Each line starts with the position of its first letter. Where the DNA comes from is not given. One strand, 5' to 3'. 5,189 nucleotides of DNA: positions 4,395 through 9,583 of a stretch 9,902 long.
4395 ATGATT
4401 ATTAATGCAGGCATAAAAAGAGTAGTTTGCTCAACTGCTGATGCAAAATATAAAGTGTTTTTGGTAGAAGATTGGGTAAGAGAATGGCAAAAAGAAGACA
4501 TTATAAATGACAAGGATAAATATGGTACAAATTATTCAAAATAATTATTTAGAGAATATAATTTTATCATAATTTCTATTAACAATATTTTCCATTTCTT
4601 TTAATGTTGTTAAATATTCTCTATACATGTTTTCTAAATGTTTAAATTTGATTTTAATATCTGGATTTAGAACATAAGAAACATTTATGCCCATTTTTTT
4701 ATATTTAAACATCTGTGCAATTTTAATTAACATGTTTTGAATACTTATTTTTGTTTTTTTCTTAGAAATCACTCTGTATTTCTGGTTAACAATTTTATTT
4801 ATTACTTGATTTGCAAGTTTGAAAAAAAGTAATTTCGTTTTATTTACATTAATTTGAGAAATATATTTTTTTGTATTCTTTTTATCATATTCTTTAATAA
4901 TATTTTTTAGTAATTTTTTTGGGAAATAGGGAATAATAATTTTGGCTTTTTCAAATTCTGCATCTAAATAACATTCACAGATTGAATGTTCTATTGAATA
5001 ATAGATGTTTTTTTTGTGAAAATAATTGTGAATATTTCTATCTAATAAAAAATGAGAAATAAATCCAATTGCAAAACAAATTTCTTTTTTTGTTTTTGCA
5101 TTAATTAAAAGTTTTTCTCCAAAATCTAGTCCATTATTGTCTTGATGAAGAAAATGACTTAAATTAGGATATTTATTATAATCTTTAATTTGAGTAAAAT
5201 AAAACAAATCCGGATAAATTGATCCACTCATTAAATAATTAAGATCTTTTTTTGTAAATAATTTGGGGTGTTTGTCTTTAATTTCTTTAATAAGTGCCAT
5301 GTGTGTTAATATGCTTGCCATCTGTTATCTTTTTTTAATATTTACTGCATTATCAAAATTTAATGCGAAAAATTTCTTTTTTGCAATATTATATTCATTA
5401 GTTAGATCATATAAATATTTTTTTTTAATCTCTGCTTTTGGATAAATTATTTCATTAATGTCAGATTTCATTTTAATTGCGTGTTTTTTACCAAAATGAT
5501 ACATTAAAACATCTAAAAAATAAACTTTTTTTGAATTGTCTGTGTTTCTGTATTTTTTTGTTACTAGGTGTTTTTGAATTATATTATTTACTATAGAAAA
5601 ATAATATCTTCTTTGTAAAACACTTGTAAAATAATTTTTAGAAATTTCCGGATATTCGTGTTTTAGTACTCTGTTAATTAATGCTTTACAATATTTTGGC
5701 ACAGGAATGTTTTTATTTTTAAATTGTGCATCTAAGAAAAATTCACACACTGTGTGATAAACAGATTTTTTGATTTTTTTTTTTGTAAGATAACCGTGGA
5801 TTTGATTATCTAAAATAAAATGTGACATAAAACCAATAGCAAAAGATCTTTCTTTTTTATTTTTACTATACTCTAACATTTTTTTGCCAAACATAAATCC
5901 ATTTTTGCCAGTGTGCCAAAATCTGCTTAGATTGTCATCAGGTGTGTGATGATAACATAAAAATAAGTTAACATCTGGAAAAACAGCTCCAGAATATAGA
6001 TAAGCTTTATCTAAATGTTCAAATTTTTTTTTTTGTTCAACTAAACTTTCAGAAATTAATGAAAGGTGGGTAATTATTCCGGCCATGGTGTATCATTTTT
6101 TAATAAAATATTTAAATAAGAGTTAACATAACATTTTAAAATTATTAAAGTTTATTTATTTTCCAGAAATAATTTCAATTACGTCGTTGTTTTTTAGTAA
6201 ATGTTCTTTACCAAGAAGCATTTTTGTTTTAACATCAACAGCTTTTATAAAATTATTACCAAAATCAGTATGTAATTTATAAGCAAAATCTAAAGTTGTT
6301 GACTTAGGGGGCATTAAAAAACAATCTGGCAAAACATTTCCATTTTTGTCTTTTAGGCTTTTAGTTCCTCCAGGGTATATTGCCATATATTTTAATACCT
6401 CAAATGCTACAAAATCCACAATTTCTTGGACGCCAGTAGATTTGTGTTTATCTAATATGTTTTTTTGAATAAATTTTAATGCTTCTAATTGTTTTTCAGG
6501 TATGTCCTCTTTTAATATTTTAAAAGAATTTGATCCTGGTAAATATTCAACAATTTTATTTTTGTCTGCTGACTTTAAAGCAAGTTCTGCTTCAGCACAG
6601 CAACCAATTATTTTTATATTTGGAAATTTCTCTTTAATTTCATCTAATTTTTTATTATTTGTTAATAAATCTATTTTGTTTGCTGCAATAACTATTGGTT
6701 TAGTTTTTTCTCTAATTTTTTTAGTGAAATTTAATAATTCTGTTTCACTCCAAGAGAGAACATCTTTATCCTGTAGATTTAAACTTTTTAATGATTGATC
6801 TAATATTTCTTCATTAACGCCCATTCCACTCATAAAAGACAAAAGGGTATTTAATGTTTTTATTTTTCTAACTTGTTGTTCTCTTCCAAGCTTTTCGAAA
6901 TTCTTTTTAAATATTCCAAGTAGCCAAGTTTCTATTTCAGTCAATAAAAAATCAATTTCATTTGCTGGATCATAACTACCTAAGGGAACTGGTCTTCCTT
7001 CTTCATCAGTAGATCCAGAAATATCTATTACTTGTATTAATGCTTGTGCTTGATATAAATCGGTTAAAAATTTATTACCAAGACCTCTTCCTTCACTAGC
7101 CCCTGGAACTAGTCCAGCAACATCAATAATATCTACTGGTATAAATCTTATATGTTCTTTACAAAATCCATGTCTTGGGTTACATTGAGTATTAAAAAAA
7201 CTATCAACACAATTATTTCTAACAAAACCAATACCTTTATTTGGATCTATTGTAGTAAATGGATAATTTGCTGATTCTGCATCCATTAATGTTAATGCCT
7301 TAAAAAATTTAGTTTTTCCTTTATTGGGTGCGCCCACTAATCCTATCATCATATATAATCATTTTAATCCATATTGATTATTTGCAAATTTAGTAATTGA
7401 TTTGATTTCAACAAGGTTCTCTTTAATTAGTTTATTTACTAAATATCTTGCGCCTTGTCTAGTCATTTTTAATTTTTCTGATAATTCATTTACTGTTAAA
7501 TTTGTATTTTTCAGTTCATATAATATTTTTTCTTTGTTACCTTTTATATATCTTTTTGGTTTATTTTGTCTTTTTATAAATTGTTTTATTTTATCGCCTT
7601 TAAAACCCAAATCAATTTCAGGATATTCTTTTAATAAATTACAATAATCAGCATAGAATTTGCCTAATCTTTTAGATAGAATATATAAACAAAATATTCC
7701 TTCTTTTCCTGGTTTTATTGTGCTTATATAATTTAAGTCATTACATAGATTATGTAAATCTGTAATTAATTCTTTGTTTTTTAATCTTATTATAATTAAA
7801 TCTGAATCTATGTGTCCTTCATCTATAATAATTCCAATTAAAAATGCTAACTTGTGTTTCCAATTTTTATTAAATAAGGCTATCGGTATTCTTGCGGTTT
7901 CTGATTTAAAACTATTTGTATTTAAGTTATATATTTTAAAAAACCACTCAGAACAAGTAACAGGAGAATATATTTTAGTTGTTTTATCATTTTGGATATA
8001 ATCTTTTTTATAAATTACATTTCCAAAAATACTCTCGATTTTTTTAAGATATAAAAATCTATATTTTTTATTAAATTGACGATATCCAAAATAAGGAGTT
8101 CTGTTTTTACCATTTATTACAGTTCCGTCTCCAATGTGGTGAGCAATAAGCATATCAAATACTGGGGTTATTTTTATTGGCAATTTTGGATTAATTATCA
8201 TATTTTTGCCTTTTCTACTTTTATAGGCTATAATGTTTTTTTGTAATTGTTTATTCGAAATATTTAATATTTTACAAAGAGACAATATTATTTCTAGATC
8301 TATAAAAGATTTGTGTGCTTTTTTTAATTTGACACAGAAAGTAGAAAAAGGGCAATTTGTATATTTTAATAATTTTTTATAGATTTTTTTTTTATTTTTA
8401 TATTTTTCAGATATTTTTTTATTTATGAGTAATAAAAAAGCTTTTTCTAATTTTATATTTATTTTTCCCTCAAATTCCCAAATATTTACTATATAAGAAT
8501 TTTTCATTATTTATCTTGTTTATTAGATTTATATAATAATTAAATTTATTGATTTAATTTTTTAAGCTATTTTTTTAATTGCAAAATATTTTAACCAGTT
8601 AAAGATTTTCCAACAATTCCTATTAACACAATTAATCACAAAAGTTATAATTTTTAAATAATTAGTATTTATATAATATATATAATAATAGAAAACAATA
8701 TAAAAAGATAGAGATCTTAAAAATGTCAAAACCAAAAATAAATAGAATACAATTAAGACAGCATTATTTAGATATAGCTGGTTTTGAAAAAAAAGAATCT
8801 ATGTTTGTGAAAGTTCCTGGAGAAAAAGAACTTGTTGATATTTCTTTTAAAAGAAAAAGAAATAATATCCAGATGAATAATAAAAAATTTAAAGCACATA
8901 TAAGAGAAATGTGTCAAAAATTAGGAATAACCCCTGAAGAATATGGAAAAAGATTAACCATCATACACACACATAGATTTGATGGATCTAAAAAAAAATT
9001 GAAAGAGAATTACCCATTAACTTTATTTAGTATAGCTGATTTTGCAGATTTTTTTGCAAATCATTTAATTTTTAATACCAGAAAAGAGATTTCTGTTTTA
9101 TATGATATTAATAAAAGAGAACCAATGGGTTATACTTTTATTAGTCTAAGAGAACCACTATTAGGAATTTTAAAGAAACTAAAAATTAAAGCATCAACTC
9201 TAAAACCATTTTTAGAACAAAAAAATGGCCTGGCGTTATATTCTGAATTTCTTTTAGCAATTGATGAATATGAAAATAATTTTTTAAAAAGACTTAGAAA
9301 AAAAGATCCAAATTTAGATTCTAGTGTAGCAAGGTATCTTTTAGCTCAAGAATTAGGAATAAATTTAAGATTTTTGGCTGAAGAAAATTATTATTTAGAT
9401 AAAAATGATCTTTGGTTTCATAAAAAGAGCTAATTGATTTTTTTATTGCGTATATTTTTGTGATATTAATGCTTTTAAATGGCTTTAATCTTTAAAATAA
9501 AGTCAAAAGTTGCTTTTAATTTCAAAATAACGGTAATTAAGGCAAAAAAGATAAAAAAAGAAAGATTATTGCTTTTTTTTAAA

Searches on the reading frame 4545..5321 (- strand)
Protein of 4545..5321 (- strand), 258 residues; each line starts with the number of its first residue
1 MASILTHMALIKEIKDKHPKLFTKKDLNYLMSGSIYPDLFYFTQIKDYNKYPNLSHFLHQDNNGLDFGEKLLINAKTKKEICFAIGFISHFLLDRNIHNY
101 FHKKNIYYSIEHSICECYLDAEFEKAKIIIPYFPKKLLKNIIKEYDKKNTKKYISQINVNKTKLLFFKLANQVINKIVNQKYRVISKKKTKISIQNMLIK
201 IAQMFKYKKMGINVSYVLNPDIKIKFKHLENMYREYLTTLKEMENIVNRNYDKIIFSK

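Call 3: search_protein_families(library=pfam, proteins=[window:4545-5321:-], max_evalue=1)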
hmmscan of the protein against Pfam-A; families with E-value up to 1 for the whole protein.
window:4545-5321:- (258 aa): 3 families
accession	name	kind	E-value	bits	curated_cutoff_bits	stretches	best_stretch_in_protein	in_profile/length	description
PF00882.24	Zn_dep_PLPC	-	1.5e-15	58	26.8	1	6-160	1-143/167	Zinc dependent phospholipase C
PF13803.12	DUF4184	-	0.054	13.7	25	0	6-48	6-45/229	Domain of unknown function (DUF4184)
PF04546.19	Sigma70_ner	-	0.31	11.4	29.7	1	138-187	93-141/210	Sigma-70, non-essential region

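Call 5: search_protein_families(library=padloc, proteins=[window:4545-5321:-], max_evalue=1)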
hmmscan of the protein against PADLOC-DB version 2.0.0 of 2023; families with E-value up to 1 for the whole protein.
window:4545-5321:- (258 aa): 0 families

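Call 6: search_protein_families(library=ncbifam, proteins=[window:4545-5321:-], max_evalue=1)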
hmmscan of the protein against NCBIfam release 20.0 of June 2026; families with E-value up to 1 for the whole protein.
window:4545-5321:- (258 aa): 0 families

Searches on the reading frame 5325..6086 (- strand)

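Call 3: search_protein_families(library=pfam, proteins=[window:5325-6086:-], max_evalue=1)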
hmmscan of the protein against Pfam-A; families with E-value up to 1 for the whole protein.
window:5325-6086:- (253 aa): 2 families
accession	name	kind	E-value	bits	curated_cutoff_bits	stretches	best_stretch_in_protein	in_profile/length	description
PF00882.24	Zn_dep_PLPC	-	3.1e-12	47.2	26.8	1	6-154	1-150/167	Zinc dependent phospholipase C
PF03312.20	DUF272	-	0.99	10.2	25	1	103-183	36-114/124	Protein of unknown function (DUF272)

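Call 5: search_protein_families(library=padloc, proteins=[window:5325-6086:-], max_evalue=1)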
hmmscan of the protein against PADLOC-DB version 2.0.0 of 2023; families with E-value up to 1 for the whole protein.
window:5325-6086:- (253 aa): 0 families

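Call 6: search_protein_families(library=ncbifam, proteins=[window:5325-6086:-], max_evalue=1)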
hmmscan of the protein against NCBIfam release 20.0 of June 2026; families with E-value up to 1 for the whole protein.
window:5325-6086:- (253 aa): 0 families

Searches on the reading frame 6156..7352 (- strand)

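Call 3: search_protein_families(library=pfam, proteins=[window:6156-7352:-], max_evalue=1)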
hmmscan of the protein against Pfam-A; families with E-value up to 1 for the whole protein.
window:6156-7352:- (398 aa): 8 families
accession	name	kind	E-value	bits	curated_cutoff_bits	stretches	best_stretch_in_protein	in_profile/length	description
PF08438.16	YGR210-like_G4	-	6.7e-28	97.7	24.7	1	223-327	1-105/108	Obg-like GTPase YGR210-like, G4 motif-containing domain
PF01926.29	MMR_HSR1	-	9.1e-15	55.2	21.9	1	3-113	2-87/113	50S ribosome-binding GTPase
PF02824.27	TGS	-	2.1e-10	40.9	22.2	1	341-395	5-59/60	TGS domain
PF02421.24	FeoB_N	-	3e-08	33.8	27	1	3-40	3-40/156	Ferrous iron transport protein B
PF00009.33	GTP_EFTU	-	0.026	14.5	26.5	1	211-259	115-151/188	Elongation factor Tu GTP binding domain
PF07985.18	SRR1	-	0.094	13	24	1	99-266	33-152/172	SRR1 domain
PF08495.15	FIST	-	0.11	12.8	23.2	1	236-267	17-49/189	FIST N domain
PF06071.19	YchF-GTPase_C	-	0.13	12.9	27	1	351-379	21-49/84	Protein of unknown function (DUF933)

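Call 6: search_protein_families(library=ncbifam, proteins=[window:6156-7352:-], max_evalue=1)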
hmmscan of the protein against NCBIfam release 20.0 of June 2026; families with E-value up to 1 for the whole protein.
window:6156-7352:- (398 aa): 20 families
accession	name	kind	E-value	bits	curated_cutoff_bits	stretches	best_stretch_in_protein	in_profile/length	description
NF007171.0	PRK09602.1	subfamily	5e-149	496.5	387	1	1-397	3-396/397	YchF-related putative GTPase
TIGR00092.1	TIGR00092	equivalog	1.8e-30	106.3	279.2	1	3-270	5-259/368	redox-regulated ATPase YchF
NF008955.0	PRK12297.1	equivalog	1.7e-20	73.4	406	2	3-117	162-253/429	GTPase ObgE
TIGR02729.1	Obg_CgtA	equivalog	2.1e-19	69.7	280.25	2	3-116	160-250/329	Obg family GTPase CgtA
NF008956.1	PRK12299.1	equivalog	7.4e-19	67.9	300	2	3-150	161-270/327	GTPase ObgE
NF008954.1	PRK12296.1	equivalog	8.4e-15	54.1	377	1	3-140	162-266/470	GTPase ObgE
TIGR00231.1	small_GTP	domain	4.4e-06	26.6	42.5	1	2-85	5-63/164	GTP-binding protein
TIGR00691.1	spoT_relA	subfamily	4.6e-06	25.2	499.2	1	347-398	375-424/687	RelA/SpoT family protein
TIGR03594.1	GTPase_EngA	equivalog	0.00021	20.5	306.7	1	208-271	277-338/432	ribosome biogenesis GTPase Der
TIGR03156.1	GTP_HflX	equivalog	0.00037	19.5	216.75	1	2-38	191-227/351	GTPase HflX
TIGR03918.1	GTP_HydF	equivalog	0.0019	17.1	325.55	1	207-279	105-176/392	[FeFe] hydrogenase H-cluster maturation GTPase HydF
NF000908.1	PRK00089.1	equivalog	0.0076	15.6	237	1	207-274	100-170/291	GTPase Era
TIGR00437.1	feoB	equivalog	0.0096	14.7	315.65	1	7-41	1-35/594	ferrous iron transport protein B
NF000411.1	Erm45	exception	0.013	15.4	525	1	171-299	5-129/245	23S rRNA (adenine(2058)-N(6))-methyltransferase Erm(45)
NF008303.0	PRK11092.1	equivalog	0.017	13.3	947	1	347-396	400-447/702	bifunctional GTP diphosphokinase/guanosine-3',5'-bis pyrophosphate 3'-pyrophosphohydrolase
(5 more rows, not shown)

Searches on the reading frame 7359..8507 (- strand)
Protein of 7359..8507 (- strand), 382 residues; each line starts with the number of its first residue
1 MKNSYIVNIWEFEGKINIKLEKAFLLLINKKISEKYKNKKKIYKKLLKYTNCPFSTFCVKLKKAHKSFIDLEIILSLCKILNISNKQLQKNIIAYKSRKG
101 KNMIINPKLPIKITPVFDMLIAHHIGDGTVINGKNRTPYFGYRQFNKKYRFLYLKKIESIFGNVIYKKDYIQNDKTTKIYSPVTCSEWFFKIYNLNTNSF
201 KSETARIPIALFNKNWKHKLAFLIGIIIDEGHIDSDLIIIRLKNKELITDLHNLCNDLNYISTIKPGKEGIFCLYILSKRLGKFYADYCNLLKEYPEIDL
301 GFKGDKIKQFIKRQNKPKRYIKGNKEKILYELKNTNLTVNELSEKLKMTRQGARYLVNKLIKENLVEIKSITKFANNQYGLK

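Call 3: search_protein_families(library=pfam, proteins=[window:7359-8507:-], max_evalue=1)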
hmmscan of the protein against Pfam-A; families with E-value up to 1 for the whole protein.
window:7359-8507:- (382 aa): 9 families
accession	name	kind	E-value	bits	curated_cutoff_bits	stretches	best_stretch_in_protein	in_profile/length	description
PF12802.13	MarR_2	-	1.4e-06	28.8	27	1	328-368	10-52/61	MarR family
PF13412.12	HTH_24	-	0.00021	21.2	21.9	1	327-367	7-48/48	Winged helix-turn-helix DNA-binding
PF14528.11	LAGLIDADG_3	-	0.00025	21.7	22.5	1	219-286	3-78/82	LAGLIDADG-like domain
PF08279.18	HTH_11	-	0.00049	20.4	25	1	326-371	3-49/55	HTH domain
PF01022.26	HTH_5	-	0.009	16.3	22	1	327-366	6-45/47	Bacterial regulatory protein, arsR family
PF01978.25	TrmB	-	0.043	14.1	25.6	1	332-370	18-56/68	Sugar-specific transcriptional regulator TrmB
PF01047.28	MarR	-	0.13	12.6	24.6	1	328-367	11-48/59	MarR family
PF12840.13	HTH_20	-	0.28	11.6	27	1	335-367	17-49/51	Helix-turn-helix domain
PF01399.33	PCI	-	0.75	10.5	22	0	331-367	35-70/84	PCI domain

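Call 5: search_protein_families(library=padloc, proteins=[window:7359-8507:-], max_evalue=1)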
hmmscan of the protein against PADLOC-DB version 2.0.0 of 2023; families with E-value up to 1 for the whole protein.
window:7359-8507:- (382 aa): 4 families
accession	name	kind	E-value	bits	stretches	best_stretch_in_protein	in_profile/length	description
PDLC01438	Csa3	-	0.0025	15.9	1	322-370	147-192/305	"CAS-I,CAS-II,CAS-III,CAS-IV,CAS-V,CAS-VI; associated_signaling"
PDLC01848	CARF3--CARF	-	0.0076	13.9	1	321-370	135-183/197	-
PDLC03963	SoFic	-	0.013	12.9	1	318-371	291-340/361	-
PDLC01866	CARF3--CARF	-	0.014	13.4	1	316-370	131-187/207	-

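Call 6: search_protein_families(library=ncbifam, proteins=[window:7359-8507:-], max_evalue=1)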
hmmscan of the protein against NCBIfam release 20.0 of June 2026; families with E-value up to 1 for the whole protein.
window:7359-8507:- (382 aa): 2 families
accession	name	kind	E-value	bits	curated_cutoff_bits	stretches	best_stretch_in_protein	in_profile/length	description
NF053606.1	Sta1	subfamily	0.037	14.1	80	1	328-369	25-67/100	Sta1 family transcriptional regulator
NF033788.1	HTH_metalloreg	subfamily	0.1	12.4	55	1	327-367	15-56/77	metalloregulator ArsR/SmtB family transcription factor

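Call 61: search_protein_families(library=phrogs, proteins=[window:7359-8507:-], max_evalue=0.1)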
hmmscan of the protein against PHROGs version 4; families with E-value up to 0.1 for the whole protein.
window:7359-8507:- (382 aa): 4 families
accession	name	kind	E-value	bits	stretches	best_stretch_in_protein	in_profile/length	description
phrog_21531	-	unknown function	0.0082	17.2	1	325-371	30-77/81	-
phrog_11961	-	unknown function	0.012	16.3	1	328-367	46-85/150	-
phrog_678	-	DNA, RNA and nucleotide metabolism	0.02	15.4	1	316-377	72-126/346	replication initiation O-like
phrog_16168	-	unknown function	0.076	13.5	1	137-206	123-189/258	-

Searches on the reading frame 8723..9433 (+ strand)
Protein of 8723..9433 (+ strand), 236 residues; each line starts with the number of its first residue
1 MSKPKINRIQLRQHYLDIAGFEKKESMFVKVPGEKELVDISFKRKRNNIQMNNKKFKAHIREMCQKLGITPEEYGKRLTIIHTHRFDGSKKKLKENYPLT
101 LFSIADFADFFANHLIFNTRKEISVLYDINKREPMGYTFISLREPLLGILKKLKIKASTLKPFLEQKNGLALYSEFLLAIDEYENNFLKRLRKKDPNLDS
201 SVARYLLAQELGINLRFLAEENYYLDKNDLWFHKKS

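Call 3: search_protein_families(library=pfam, proteins=[window:8723-9433:+], max_evalue=1)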
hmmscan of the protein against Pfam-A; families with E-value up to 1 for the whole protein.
window:8723-9433:+ (236 aa): 0 families

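Call 5: search_protein_families(library=padloc, proteins=[window:8723-9433:+], max_evalue=1)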
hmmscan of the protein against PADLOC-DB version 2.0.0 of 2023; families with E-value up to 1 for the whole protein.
window:8723-9433:+ (236 aa): 0 families

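Call 6: search_protein_families(library=ncbifam, proteins=[window:8723-9433:+], max_evalue=1)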
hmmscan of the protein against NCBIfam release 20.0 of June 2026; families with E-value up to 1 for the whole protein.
window:8723-9433:+ (236 aa): 2 families
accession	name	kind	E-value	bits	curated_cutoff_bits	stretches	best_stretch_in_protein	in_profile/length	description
TIGR00598.1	rad14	equivalog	0.00068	19.4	113.15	1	29-94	87-151/171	XPA/Rad14 family DNA repair protein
NF053629.1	RSAMPyrc0463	equivalog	0.13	11.8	470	0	66-135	140-208/256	(R)-S-adenosyl-L-methionine hydrolase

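Call 61: search_protein_families(library=phrogs, proteins=[window:8723-9433:+], max_evalue=0.1)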
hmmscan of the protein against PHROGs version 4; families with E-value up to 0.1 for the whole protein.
window:8723-9433:+ (236 aa): 0 families
